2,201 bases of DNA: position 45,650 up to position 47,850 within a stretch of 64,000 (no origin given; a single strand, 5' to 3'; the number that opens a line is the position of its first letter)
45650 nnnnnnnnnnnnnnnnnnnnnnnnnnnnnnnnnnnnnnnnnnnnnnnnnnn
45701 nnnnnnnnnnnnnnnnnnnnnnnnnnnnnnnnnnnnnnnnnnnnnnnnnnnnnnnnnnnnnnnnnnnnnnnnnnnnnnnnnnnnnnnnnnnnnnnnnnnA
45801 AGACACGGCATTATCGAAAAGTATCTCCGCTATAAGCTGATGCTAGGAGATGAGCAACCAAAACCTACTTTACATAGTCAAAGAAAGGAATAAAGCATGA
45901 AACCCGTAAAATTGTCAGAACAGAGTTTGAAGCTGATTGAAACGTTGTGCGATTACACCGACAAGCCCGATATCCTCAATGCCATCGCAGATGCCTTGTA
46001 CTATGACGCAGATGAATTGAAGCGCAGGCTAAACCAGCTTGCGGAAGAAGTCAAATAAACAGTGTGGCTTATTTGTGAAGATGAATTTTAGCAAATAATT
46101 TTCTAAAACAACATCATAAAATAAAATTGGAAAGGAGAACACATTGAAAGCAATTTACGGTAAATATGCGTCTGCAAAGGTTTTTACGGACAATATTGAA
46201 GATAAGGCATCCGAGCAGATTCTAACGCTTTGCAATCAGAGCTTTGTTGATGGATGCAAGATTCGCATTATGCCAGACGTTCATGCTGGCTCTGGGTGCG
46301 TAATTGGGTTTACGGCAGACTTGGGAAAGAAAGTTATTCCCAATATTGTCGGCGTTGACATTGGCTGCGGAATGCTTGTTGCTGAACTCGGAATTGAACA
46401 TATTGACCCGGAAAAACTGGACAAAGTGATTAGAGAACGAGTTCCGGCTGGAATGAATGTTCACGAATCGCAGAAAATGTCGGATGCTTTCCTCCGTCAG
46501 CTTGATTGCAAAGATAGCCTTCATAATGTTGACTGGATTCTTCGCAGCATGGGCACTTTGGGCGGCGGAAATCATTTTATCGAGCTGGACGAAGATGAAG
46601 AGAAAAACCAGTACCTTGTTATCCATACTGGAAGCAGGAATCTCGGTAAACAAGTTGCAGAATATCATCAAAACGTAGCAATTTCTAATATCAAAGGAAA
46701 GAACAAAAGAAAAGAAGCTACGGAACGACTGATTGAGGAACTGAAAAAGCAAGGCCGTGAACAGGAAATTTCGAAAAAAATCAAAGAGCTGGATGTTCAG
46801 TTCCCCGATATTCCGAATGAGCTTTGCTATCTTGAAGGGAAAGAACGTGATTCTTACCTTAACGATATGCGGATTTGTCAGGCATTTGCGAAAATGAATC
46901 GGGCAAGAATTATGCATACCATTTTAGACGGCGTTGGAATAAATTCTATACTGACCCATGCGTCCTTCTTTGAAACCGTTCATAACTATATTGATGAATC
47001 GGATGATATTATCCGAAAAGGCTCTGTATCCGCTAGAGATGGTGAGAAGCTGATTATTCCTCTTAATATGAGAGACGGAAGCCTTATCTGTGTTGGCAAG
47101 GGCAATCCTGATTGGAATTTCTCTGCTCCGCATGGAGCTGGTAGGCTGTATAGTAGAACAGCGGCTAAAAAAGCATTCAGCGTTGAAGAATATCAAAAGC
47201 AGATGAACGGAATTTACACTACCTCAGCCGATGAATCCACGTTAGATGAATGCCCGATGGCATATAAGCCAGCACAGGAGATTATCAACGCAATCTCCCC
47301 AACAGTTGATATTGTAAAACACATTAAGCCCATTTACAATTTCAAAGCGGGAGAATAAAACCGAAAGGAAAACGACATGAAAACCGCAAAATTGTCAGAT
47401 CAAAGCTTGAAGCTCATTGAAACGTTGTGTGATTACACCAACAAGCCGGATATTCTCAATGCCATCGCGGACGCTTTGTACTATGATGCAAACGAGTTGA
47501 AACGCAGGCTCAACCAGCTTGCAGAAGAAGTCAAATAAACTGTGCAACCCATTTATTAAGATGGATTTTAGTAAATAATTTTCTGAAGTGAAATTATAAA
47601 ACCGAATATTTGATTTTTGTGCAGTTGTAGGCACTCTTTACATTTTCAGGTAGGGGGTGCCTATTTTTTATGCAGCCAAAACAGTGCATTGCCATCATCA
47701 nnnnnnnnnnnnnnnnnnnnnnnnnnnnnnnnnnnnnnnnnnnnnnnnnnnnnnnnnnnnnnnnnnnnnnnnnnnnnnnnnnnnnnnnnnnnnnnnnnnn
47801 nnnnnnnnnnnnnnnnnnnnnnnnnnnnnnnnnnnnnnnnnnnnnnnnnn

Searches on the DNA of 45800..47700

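Call 91: search_rna_families(source=window, start=45800, end=47700, threshold=evalue, max_evalue=1)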
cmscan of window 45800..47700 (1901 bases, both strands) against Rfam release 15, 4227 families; matches with E-value up to 1: 3.
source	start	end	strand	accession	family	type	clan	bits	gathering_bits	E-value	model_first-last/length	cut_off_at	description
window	47577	47671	+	RF04177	BTnc201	Gene; sRNA;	-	22.9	105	0.39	1-99/99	no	Bacteroides sRNA BTnc201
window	47671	47700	-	RF03559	mir-8303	Gene; miRNA;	-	20.4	90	0.45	29-58/58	5'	mir-8303 microRNA precursor family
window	45951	45983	-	RF01129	sR44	Gene; snRNA; snoRNA; CD-box;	-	18.9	45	0.095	1-55/55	no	Small nucleolar RNA sR44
